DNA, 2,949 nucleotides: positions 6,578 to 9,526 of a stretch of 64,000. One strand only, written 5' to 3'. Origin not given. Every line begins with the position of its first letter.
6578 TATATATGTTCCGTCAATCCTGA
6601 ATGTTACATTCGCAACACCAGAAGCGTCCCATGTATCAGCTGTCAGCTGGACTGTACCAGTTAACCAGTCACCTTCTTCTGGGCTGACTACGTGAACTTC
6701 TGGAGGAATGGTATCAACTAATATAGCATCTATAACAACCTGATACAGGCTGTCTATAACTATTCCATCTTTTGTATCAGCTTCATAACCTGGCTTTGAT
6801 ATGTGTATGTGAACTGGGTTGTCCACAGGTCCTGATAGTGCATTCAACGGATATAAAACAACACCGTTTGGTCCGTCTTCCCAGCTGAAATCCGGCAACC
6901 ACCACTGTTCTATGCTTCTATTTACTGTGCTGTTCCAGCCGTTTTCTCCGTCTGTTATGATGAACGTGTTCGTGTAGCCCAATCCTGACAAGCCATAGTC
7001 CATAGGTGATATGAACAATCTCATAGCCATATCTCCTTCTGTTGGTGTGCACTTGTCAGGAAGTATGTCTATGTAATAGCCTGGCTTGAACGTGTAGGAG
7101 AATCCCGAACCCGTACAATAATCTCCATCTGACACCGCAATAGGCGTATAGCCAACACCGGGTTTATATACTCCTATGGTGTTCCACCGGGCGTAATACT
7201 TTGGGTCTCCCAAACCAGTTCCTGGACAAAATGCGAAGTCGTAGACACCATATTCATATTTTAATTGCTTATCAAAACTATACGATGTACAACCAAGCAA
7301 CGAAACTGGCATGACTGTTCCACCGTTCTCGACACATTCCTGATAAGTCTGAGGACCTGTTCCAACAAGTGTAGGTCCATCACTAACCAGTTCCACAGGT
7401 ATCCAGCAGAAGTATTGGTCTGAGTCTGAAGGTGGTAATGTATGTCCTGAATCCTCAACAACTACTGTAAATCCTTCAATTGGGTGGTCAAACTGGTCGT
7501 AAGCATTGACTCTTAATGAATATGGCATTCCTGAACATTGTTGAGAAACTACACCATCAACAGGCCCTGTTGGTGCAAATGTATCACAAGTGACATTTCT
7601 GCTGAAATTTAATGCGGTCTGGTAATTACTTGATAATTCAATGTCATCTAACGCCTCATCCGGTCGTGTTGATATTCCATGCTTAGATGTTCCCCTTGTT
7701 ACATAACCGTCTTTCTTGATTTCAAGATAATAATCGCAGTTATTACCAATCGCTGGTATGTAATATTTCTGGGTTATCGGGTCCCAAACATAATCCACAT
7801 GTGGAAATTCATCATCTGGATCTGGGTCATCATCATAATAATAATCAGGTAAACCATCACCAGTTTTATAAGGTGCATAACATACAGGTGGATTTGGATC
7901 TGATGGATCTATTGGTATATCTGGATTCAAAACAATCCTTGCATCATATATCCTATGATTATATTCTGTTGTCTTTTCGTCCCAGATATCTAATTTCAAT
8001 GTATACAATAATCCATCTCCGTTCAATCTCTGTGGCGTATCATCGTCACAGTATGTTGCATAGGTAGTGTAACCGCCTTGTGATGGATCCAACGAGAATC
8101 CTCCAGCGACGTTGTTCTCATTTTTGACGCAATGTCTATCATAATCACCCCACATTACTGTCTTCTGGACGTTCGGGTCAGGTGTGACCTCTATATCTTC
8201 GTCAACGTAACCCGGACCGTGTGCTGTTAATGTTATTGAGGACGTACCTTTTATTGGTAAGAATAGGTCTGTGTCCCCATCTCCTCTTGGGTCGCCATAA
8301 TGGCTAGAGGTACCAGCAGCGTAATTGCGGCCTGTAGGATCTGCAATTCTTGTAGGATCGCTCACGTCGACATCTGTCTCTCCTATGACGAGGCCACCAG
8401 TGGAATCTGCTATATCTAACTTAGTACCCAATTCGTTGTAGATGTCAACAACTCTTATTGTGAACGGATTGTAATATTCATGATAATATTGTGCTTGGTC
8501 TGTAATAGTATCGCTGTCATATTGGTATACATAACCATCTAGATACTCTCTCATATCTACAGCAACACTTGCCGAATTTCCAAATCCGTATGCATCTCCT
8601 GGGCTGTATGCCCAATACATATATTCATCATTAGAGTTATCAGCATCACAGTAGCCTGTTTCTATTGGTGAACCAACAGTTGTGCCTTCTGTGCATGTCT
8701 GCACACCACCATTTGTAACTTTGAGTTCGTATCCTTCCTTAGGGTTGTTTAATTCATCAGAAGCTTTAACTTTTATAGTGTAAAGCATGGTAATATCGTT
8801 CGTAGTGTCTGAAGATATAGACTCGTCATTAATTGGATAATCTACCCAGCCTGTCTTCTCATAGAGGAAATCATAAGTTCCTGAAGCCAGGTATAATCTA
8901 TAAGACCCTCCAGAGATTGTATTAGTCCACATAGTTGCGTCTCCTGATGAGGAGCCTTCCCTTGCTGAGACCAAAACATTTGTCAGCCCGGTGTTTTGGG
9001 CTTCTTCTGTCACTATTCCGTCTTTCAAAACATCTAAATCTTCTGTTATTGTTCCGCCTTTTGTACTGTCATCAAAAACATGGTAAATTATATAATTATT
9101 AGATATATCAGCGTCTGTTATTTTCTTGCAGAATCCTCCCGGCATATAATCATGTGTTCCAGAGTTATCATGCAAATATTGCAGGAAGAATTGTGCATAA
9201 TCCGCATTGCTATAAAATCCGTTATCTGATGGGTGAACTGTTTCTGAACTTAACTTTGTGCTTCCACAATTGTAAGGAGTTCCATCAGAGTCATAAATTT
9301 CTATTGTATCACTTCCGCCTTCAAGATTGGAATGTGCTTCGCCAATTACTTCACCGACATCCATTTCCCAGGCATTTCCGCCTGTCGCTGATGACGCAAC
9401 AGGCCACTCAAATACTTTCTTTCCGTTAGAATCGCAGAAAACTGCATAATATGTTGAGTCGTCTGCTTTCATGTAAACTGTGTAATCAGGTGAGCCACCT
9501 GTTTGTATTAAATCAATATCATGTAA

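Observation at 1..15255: Accessory cell-surface locus with a 3915-aa giant modular protein flanked by TSP3-like and TSP1-like repeat proteins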

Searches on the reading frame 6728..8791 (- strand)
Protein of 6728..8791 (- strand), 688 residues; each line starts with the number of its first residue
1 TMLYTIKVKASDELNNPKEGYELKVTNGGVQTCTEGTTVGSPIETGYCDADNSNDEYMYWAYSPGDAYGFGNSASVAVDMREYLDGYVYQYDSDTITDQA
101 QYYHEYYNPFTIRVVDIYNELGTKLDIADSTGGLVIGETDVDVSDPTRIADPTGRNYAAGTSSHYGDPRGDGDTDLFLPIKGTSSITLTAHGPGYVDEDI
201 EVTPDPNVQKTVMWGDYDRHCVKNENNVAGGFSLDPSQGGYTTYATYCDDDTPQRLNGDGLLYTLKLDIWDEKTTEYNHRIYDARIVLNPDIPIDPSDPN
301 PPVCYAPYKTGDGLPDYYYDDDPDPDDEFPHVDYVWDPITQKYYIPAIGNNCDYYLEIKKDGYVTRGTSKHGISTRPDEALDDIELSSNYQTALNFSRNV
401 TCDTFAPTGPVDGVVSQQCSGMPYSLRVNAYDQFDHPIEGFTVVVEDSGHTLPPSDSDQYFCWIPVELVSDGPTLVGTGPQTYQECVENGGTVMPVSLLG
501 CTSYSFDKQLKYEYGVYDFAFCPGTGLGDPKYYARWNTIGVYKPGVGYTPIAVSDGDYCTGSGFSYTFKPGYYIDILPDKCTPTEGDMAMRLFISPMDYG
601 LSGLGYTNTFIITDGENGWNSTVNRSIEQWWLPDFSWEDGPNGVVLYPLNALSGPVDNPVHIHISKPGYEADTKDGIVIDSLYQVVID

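Call 69: find_homologous_proteins(query=window:6728-8791:-, max_evalue=0.01)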
Query window:6728-8791:-: 8000 candidates shared short words with the query, none scored E <= 0.01.

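Call 79: predict_structure(protein=window:6728-8791:-)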
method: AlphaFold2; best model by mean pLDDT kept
length: 688 residues; sequences in the alignment: 1
mean_pLDDT: 30.4   pTM: 0.21
mean pLDDT of the five models: 30.4, 25.8, 23.5, 23.3, 22.8
residues with pLDDT >= 90: 0; 70-90: 0; 50-70: 13; < 50: 675
segments of 3 or more residues with pLDDT < 50: 1-460, 464-480, 492-688
pLDDT, mean of each block of 10 residues (from residue 1): 30 34 30 28 27 30 28 29 32 33 28 33 34 25 24 25 25 25 24 24 25 23 26 26 27 28 31 32 30 34 29 28 31 34 33 34 33 29 26 22 27 28 29 28 31 37 43 42 54 36 28 29 29 34 37 34 31 37 29 28 29 32 29 32 31 32 31 32 26
secondary structure, 60 per line:
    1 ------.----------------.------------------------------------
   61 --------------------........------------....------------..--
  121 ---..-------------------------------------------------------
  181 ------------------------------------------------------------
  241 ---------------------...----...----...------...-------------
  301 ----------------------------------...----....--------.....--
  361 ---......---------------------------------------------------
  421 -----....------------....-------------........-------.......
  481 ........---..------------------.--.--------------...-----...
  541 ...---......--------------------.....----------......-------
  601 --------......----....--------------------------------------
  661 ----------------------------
elements in order (helices of 4 or more, strands of 3 or more residues): H81-88 H101-104 E262-264 E269-271 E276-278 E285-287 E335-337 E342-345 E354-358 E364-369 E426-429 E442-445 E459-466 E474-482 H483-488 E538-543 E547-552 E573-577 E588-593 E609-614 E619-622

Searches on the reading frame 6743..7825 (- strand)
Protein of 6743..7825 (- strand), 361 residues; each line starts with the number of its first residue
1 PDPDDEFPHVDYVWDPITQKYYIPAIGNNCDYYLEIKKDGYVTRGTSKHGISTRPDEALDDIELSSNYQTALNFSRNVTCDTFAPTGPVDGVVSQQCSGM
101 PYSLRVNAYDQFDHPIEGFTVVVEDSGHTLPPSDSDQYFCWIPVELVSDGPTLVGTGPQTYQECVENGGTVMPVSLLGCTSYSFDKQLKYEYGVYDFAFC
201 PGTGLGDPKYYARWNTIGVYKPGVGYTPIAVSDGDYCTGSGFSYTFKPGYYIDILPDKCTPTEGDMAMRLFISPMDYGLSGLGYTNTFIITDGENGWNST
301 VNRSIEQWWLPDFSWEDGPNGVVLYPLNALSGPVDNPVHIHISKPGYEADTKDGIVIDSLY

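Call 35: search_protein_families(library=pfam, proteins=[window:6743-7825:-], max_evalue=1)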
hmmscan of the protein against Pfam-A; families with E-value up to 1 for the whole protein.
window:6743-7825:- (361 aa): 0 families

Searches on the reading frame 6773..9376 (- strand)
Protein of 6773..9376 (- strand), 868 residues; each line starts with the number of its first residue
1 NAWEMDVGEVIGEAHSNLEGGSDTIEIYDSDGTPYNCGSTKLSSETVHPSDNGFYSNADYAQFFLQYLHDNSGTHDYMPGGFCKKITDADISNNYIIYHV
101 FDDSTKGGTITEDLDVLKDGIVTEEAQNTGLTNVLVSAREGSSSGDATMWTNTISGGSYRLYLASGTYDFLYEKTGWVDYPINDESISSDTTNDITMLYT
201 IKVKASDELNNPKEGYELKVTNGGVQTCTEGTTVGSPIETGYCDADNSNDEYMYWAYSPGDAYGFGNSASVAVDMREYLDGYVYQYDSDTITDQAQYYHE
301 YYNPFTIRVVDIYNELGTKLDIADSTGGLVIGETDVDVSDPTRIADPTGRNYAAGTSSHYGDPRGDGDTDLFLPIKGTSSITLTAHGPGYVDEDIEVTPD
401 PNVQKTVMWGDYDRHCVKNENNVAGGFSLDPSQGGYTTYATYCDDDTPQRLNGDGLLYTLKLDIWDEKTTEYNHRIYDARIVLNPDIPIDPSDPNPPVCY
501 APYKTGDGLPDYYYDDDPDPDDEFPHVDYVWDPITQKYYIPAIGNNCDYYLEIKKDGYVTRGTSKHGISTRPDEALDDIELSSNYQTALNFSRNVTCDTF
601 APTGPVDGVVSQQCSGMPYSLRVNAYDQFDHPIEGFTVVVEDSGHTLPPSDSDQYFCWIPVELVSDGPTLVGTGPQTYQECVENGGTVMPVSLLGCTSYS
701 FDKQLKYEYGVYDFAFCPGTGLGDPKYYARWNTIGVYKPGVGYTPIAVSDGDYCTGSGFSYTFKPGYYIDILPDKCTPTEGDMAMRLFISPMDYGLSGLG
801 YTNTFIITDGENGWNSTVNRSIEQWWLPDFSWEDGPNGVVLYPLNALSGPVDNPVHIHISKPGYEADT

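Call 39: search_solved_structures(query=window:6773-9376:-, max_evalue=1)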
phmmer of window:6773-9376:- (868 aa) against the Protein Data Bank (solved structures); distinct sequences matched with E-value up to 1: 5.
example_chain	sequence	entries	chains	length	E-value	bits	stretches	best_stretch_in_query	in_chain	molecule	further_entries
5of9_A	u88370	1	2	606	0.28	12.2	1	55-160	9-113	MORC family CW-type zinc finger protein 2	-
9cdi_A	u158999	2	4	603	0.29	12.2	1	55-160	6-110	ATPase MORC2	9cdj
5ofa_B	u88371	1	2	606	0.3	12.1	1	55-160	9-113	MORC family CW-type zinc finger protein 2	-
9cdf_A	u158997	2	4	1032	0.64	11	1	55-160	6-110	ATPase MORC2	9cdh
5ofb_B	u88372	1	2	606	0.68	10.9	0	55-110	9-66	MORC family CW-type zinc finger protein 2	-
